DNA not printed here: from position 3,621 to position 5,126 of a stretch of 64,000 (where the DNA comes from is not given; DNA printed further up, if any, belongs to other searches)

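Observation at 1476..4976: GmrSD/BrxU-like type IV restriction gene followed by two translationally coupled unknown genes, one RNase-H-like: candidate undescribed three-gene module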

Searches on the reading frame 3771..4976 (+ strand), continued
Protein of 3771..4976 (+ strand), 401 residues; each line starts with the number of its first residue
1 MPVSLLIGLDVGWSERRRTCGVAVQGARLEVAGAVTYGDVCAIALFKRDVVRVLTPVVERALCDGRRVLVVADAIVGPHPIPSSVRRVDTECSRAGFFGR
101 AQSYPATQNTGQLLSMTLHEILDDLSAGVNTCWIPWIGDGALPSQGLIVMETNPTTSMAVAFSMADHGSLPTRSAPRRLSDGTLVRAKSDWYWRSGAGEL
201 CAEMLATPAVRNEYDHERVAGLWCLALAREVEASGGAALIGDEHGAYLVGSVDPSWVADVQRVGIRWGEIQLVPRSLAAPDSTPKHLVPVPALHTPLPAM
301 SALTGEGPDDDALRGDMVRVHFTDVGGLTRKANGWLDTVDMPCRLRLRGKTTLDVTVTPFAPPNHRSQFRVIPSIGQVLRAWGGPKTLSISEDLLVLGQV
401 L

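Call 68: find_encoding_contigs(protein=P0009, flank=10000, max_places=2)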
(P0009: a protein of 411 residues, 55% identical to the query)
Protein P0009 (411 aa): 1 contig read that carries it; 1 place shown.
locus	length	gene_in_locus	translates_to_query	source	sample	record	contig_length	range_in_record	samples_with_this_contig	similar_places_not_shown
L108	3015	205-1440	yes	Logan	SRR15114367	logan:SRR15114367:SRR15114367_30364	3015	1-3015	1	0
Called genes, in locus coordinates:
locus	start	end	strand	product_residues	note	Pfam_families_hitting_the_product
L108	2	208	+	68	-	?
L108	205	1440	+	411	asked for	-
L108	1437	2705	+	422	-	PF00023:Ank (faint), PF13857:Ank_5 (faint), PF12796:Ank_2, PF13606:Ank_3 (faint), PF13637:Ank_4, PF12796:Ank_2 (weak)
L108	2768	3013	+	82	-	?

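Call 70: search_protein_representatives(alignment_id=A1)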
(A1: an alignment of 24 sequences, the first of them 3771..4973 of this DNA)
Query: 24 sequences, 403 profile positions. Proteins with E-value up to 0.001 (for the whole library): 234; up to 1e-10: 137; up to 1e-30: 93. The best 150 are listed.
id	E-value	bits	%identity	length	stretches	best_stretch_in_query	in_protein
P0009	5.3e-148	509.5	-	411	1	2-400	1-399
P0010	9.7e-139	479.0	-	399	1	3-397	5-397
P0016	2.2e-137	474.6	-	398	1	2-398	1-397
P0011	1.5e-133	462.0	-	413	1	2-397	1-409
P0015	8.5e-133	459.5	-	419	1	4-400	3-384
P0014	6.4e-129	446.7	-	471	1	2-399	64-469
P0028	3.8e-125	434.3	-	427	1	4-402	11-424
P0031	5.6e-125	433.7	-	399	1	1-399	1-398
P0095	1.1e-123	429.5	-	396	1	2-400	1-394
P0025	2.6e-122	424.9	-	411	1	1-402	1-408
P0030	5.3e-118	410.8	-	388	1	2-399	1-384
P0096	2.2e-117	408.7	-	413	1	3-400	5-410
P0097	1.3e-116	406.2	-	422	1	4-401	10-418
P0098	3.8e-115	401.4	-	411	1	4-399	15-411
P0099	5.3e-114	397.6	-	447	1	2-399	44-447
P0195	2.3e-14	69.5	-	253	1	3-266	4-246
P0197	3.8e-14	68.7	-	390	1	286-398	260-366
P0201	2.1e-13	66.3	-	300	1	291-397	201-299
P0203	1.2e-12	63.9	-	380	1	3-262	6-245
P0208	5.9e-12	61.5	-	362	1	302-399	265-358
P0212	5.0e-11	58.5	-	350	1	1-278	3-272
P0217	9.2e-10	54.3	-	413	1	5-257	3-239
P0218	1.3e-09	53.8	-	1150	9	314-352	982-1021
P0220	2.6e-09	52.8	-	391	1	5-259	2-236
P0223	5.0e-09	51.9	-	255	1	4-262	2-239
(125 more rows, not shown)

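Call 71: search_protein_families(library=pfam, proteins=[P0195, P0203, P0212, P0217, P0220, P0223, P0197, P0201, P0208, P0218], max_evalue=0.01)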
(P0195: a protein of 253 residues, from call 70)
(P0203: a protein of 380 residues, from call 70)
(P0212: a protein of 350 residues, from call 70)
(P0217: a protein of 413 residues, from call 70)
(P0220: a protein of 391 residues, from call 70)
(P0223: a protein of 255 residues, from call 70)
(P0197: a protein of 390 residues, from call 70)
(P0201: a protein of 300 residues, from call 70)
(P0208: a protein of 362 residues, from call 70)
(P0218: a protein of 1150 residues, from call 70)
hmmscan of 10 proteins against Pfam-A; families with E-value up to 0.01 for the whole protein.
P0195 (253 aa): 1 family
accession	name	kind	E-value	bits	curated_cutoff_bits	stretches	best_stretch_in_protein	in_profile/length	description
PF04250.19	DUF429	-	3.3e-06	27.4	23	1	54-219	32-211/214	Protein of unknown function (DUF429)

P0203 (380 aa): 2 families
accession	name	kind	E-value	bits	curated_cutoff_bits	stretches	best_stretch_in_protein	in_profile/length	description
PF04250.19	DUF429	-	0.00063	20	23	1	36-219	21-208/214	Protein of unknown function (DUF429)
PF10122.14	Zn_ribbon_Com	-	0.0081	16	22.9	0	346-370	5-30/52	Mu-like prophage protein Com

P0212 (350 aa): 0 families

P0217 (413 aa): 0 families

P0220 (391 aa): 0 families

P0223 (255 aa): 1 family
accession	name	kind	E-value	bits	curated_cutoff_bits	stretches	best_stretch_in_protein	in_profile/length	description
PF04250.19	DUF429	-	2.9e-05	24.4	23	1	6-211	2-204/214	Protein of unknown function (DUF429)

P0197 (390 aa): 0 families

P0201 (300 aa): 0 families

P0208 (362 aa): 1 family
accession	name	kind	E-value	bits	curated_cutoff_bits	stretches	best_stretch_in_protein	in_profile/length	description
PF12687.12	DUF3801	-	0.0082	16.6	24.1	0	166-223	37-96/131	Protein of unknown function (DUF3801)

P0218 (1150 aa): 23 families
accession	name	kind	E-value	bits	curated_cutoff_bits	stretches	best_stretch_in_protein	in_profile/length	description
PF17963.7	Big_9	-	1.1e-40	138.9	23.6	10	544-621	10-88/89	Bacterial Ig domain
PF05345.18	He_PIG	-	4.1e-38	130.2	24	2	542-618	8-90/96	Putative Ig domain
PF04151.21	PPC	-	1.3e-36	125.7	25.9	0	545-606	7-69/70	Bacterial pre-peptidase C-terminal domain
PF00801.26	PKD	-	5e-32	110.2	23.5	0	209-238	47-76/80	PKD domain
PF18911.6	PKD_4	-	1.6e-28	99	27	0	168-236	14-78/85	PKD domain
PF00630.25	Filamin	-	1.2e-24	87.4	26.9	0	270-324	42-84/93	Filamin/ABP280 repeat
PF07495.19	Y_Y_Y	-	1.9e-20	73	26.6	0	294-329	20-53/65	Y_Y_Y domain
PF15418.12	DUF4625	-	3.1e-16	60.3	27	0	1070-1096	104-130/131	Domain of unknown function (DUF4625)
PF16867.11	DMSP_lyase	-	5.2e-15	56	27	0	990-1016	86-112/162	Dimethlysulfonioproprionate lyase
PF01346.23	FKBP_N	-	2.4e-12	48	22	0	546-574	69-97/97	Domain amino terminal to FKBP-type peptidyl-prolyl isomerase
PF00403.32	HMA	-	1.8e-10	41.5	24.8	0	289-312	23-46/62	Heavy-metal-associated domain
PF09684.15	Tail_P2_I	-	3.2e-10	40.4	20.6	0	308-340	100-133/139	Phage tail protein (Tail_P2_I)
PF01833.30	TIG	-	3.7e-09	36.9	20.9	0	488-516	46-74/84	IPT/TIG domain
PF15780.11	ASH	-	5.8e-09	36.5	27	0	287-328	53-94/98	Abnormal spindle-like microcephaly-assoc'd, ASPM-SPD-2-Hydin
PF24507.1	Ig_CFAP65_4th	-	9.9e-09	35.9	27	0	582-607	35-60/76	CFAP65, fourth Ig-like domain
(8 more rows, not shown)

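Call 82: search_protein_families(library=padloc, proteins=[P0197, P0208, L099:7268-8671:+, L097:5845-6705:+, L099:8776-9786:+, L099:9786-11288:+, L002:707-1213:+, L099:1885-3105:+, L099:3115-3720:+, L002:4638-10580:+], max_evalue=0.001)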
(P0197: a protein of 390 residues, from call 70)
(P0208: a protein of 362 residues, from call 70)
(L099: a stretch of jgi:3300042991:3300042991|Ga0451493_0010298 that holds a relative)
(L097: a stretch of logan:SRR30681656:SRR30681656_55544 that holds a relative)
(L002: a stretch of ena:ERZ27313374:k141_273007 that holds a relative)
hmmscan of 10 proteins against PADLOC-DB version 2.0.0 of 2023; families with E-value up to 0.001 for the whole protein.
P0197 (390 aa): 0 families

P0208 (362 aa): 0 families

L099:7268-8671:+ (467 aa): 3 families
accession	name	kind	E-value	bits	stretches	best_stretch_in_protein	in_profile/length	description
PDLC04783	PDC-M72A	-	1.7e-18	65.1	1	223-390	204-372/392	-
PDLC02908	Ankyrin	-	1.6e-09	34.6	1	282-368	736-823/880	-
PDLC02203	MzaA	-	0.00017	18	1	267-345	29-104/683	-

L097:5845-6705:+ (286 aa): 0 families

L099:8776-9786:+ (336 aa): 1 family
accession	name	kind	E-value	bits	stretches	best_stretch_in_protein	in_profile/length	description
PDLC03815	RTasDUF1848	-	5.3e-42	142.3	1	3-273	2-240/242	DRT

L099:9786-11288:+ (500 aa): 1 family
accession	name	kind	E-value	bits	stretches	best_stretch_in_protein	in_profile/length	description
PDLC04134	mad2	-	5.2e-09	33.4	1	83-241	282-393/492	mads_2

L002:707-1213:+ (169 aa): 1 family
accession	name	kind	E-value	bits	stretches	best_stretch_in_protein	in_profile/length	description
PDLC04072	PD-T4-9_C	-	0.00015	19.9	1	5-127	8-123/135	-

L099:1885-3105:+ (406 aa): 102 families (the best 25 are shown)
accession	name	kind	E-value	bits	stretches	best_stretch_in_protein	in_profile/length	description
PDLC04178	HEC-01A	-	7.7e-162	536.9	1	3-398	6-392/399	-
PDLC04176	HEC-01A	-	1.7e-45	154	1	6-362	3-348/371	-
PDLC04180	HEC-01A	-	2.2e-44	150.2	1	6-356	3-344/382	-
PDLC04182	HEC-01A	-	2.2e-43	146.8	1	6-335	4-353/406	-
PDLC04175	HEC-01A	-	4.7e-40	135.8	1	4-362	4-339/363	-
PDLC04184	HEC-01A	-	1e-36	125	2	108-334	158-392/464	-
PDLC04177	HEC-01A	-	1.8e-34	117.4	2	182-354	200-361/393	-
PDLC04179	HEC-01A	-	1.5e-33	114.6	2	148-358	230-428/459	-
PDLC04389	PDC-M07A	-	7.8e-33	112.1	2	163-340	192-378/443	-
PDLC04183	HEC-01A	-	3.5e-32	109.9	2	136-335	157-350/402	-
PDLC04391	PDC-M07A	-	4.2e-30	103.1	1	6-335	2-351/412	-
PDLC04393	PDC-M07A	-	1.4e-29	101.4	2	164-342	190-360/435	-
PDLC04144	HEC-01B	-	1.8e-29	101.1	2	183-354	198-360/395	-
PDLC02980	AriA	-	3.6e-29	100.7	1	27-334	1-304/304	-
PDLC04135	mad3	-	6.9e-26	89.7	1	6-335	2-329/374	mads_3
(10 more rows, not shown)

L099:3115-3720:+ (201 aa): 8 families
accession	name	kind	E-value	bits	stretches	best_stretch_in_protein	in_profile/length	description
PDLC04196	HEC-01B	-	1.5e-63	212.3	1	1-194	1-189/197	-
PDLC04200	HEC-01B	-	6.3e-48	161.5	1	3-196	4-205/218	-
PDLC04205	HEC-01B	-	1e-08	33.2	1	71-127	75-131/213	-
PDLC04194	HEC-01B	-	2.6e-05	22.1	1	67-153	52-134/204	-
PDLC04197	HEC-01B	-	2.7e-05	21.9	1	66-154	46-130/192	-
PDLC04193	HEC-01B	-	3.9e-05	21.6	1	66-153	46-129/195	-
PDLC04206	HEC-01B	-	8.5e-05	20.5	1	72-121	77-126/219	-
PDLC04203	HEC-01B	-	8.8e-05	20.7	1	69-126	71-128/176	-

L002:4638-10580:+ (1980 aa): 31 families (the best 25 are shown)
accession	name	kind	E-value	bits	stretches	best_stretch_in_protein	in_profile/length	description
PDLC00037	DruE3|DruE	-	3.6e-101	338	3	24-477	25-439/2055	SNF2 family N-terminal domain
PDLC00013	DruE1|DruE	-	7.2e-93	310.6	4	1028-1358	1079-1361/1776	SNF2 family N-terminal domain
PDLC00035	DruE3|DruE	-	1e-75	253.4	2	27-479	29-445/1460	SNF2 family N-terminal domain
PDLC00015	DruE2|DruE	-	3.4e-71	238.5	4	937-1137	1060-1277/1887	SNF2 family N-terminal domain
PDLC00051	DruE4|DruE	-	1.8e-70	236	4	933-1136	1013-1230/1829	SNF2 family N-terminal domain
PDLC00036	DruE3|DruE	-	4.3e-68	227.6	3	90-333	92-310/2023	SNF2 family N-terminal domain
PDLC00014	DruE2|DruE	-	5.3e-63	211.1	4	940-1138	1093-1307/1928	SNF2 family N-terminal domain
PDLC02503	BrxHI|BrxHII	-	2.9e-29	99.9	2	1011-1171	280-435/698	BrxHI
PDLC03960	SngC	-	1.6e-27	94.6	2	89-316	23-199/720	-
PDLC02896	DpdJ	-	1.6e-22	77.1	2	90-336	159-433/1487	DpdJ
PDLC02501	BrxHI|BrxHII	-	4.1e-17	59.6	2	1009-1084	278-351/925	BrxHI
PDLC02893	DpdJ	-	1.7e-13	47.4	1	219-360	333-467/876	DpdJ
PDLC03928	PsyrT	-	4.1e-13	46.5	2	1008-1079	270-339/689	-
PDLC02569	DrmA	-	7.2e-13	45.2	1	1016-1103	815-900/1095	DrmA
PDLC02898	DpdJ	-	3.1e-10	37.5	1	220-342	334-449/506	DpdJ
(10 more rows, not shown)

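Call 83: search_protein_families(library=ncbifam, proteins=[P0197, P0208, L099:7268-8671:+, L097:5845-6705:+, L099:8776-9786:+, L099:9786-11288:+, L002:707-1213:+, P0195, P0223, L002:10577-12055:+], max_evalue=0.001)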
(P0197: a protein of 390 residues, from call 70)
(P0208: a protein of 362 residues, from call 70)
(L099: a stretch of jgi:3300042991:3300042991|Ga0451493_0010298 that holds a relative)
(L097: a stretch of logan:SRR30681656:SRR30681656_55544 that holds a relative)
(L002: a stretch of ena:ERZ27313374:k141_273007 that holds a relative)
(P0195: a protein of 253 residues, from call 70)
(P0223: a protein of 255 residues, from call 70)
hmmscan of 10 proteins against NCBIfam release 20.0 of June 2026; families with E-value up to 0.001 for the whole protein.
P0197 (390 aa): 0 families

P0208 (362 aa): 0 families

L099:7268-8671:+ (467 aa): 6 families
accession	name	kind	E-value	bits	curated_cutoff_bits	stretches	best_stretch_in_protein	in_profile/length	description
NF041931.2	MzaA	equivalog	6.2e-14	51.8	800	2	254-334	7-87/726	MZA anti-phage system associated sigma-70 family RNA polymerase sigma factor MzaA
NF043029.1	T4SS_AnkY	equivalog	2.3e-12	46.2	600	2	284-355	460-532/543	Dot/Icm T4SS effector AnkY/LegA9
NF043023.1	T4SS_AnkH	equivalog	1.9e-09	36.8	600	1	280-371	30-122/467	Dot/Icm T4SS effector AnkH/LegA3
NF043027.1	T4SS_AnkQ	equivalog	0.00029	19.6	700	1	277-346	322-395/496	Dot/Icm T4SS effector AnkQ/LegA10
NF043022.1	T4SS_AnkG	equivalog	0.00042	19.2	500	1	215-360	295-449/455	Dot/Icm T4SS effector AnkG/AnkZ/LegA7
NF043028.1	T4SS_AnkX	equivalog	0.00045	18.5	1400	1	282-336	385-439/938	Dot/Icm T4SS effector AnkN/AnkX/LegA8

L097:5845-6705:+ (286 aa): 0 families

L099:8776-9786:+ (336 aa): 0 families

L099:9786-11288:+ (500 aa): 0 families

L002:707-1213:+ (169 aa): 0 families

P0195 (253 aa): 0 families

P0223 (255 aa): 0 families

L002:10577-12055:+ (492 aa): 1 family
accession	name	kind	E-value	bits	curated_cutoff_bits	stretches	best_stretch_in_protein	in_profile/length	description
TIGR03491.1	TIGR03491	subfamily_domain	0.00016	20.8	97.45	0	17-150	11-150/462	TM0106 family RecB-like putative nuclease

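Call 87: fold_search(model_id=the predicted structure, library=pdb)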
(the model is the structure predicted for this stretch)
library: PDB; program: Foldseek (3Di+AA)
matches with E <= 10: 449; with E <= 0.001: 0
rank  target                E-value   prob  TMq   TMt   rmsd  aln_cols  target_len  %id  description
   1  8dkr_A                1.4e-02  0.23  0.15  0.22  15.2       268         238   11  Pseudomonas-phage E217 TerL nuclease domain (released 2022-09-07)
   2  4ep4_A                6.0e-02  0.75  0.24  0.48   8.9       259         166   12  Thermus thermophilus RuvC structure (released 2012-11-14)
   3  8dkr_B                9.0e-02  0.14  0.15  0.22  15.0       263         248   11  Pseudomonas-phage E217 TerL nuclease domain (released 2022-09-07)
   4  7pxc_C                2.8e-01  0.04  0.12  0.11  19.5       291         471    8  Substrate-engaged mycobacterial Proteasome-associated ATPase in complex with open-gate 20S CP - composite map (state A (released 2022-01-19)
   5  7n46                  3.5e-01  0.04  0.13  0.14  20.2       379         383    9  ADP-binding state of the nucleotide-binding domain of Hsp70 DnaK (released 2023-07-05)
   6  3c39_B                4.2e-01  0.21  0.14  0.15  10.1       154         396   12  Crystal Structure of human phosphoglycerate kinase bound to 3-phosphoglycerate (released 2008-07-01)
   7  4ab7_A                4.4e-01  0.15  0.15  0.15  14.3       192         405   10  Crystal structure of a tetrameric acetylglutamate kinase from Saccharomyces cerevisiae complexed with its substrate N- (released 2012-05-02)
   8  3hst_D                4.7e-01  0.15  0.14  0.35  10.3       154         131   14  N-Terminal RNASE H domain of rv2228c from mycobacterium tuberculosis as a fusion protein with maltose binding protein (released 2010-04-28)
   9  2xad_D                4.7e-01  0.08  0.16  0.23  17.7       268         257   13  Crystal structure of deacetylase-teicoplanin complex in biosynthesis pathway of teicoplanin (released 2011-03-02)
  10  2xad_B                4.7e-01  0.07  0.16  0.22  17.6       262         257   12  Crystal structure of deacetylase-teicoplanin complex in biosynthesis pathway of teicoplanin (released 2011-03-02)
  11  1t6c                  5.0e-01  0.12  0.14  0.18  11.3       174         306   10  Structural characterization of the Ppx/GppA protein family: crystal structure of the Aquifex aeolicus family member (released 2004-08-03)
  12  3dme_A                5.3e-01  0.01  0.09  0.09  25.1       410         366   14  Crystal structure of conserved exported protein from Bordetella pertussis. NorthEast Structural Genomics target BeR141 (released 2008-08-26)
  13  4ab7_H                5.6e-01  0.13  0.15  0.15  14.0       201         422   11  Crystal structure of a tetrameric acetylglutamate kinase from Saccharomyces cerevisiae complexed with its substrate N- (released 2012-05-02)
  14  3dff                  5.6e-01  0.07  0.16  0.21  17.7       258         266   13  The crystal structure of teicoplanin pseudoaglycone deacetylase Orf2 (released 2008-07-22)
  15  6pc0_A                5.6e-01  0.04  0.17  0.15  14.9       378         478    9  Crystal structure of Helicobacter pylori PPX/GppA (released 2019-11-20)
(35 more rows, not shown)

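Call 92: search_solved_structures(query=P0208, max_evalue=1)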
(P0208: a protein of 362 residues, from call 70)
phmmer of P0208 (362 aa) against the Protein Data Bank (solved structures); distinct sequences matched with E-value up to 1: 2.
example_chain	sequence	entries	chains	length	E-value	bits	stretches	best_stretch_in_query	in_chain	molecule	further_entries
3q10_A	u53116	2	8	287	0.53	12.5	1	3-89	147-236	Pantoate--beta-alanine ligase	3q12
2c3b_A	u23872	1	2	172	0.97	11.6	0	12-54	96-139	PPIASE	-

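Call 93: search_solved_structures(query=L097:5845-6702:+, max_evalue=1)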
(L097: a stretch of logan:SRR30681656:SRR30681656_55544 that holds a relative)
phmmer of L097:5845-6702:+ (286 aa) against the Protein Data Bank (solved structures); distinct sequences matched with E-value up to 1: 1.
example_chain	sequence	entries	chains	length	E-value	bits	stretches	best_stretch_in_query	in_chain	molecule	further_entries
3esi_A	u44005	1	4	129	0.042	16.4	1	169-236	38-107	uncharacterized protein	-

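Call 94: search_solved_structures(query=L099:7268-7912:+, max_evalue=1)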
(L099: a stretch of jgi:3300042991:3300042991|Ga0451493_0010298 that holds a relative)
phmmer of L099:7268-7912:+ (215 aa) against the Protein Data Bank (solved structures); distinct sequences matched with E-value up to 1: 2.
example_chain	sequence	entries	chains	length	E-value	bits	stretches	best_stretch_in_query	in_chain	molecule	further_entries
2ehw_A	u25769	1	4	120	0.59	12.6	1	56-142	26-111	Hypothetical protein TTHB059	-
28nt_k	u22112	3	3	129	0.84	12.1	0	38-91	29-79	Small ribosomal subunit protein uS11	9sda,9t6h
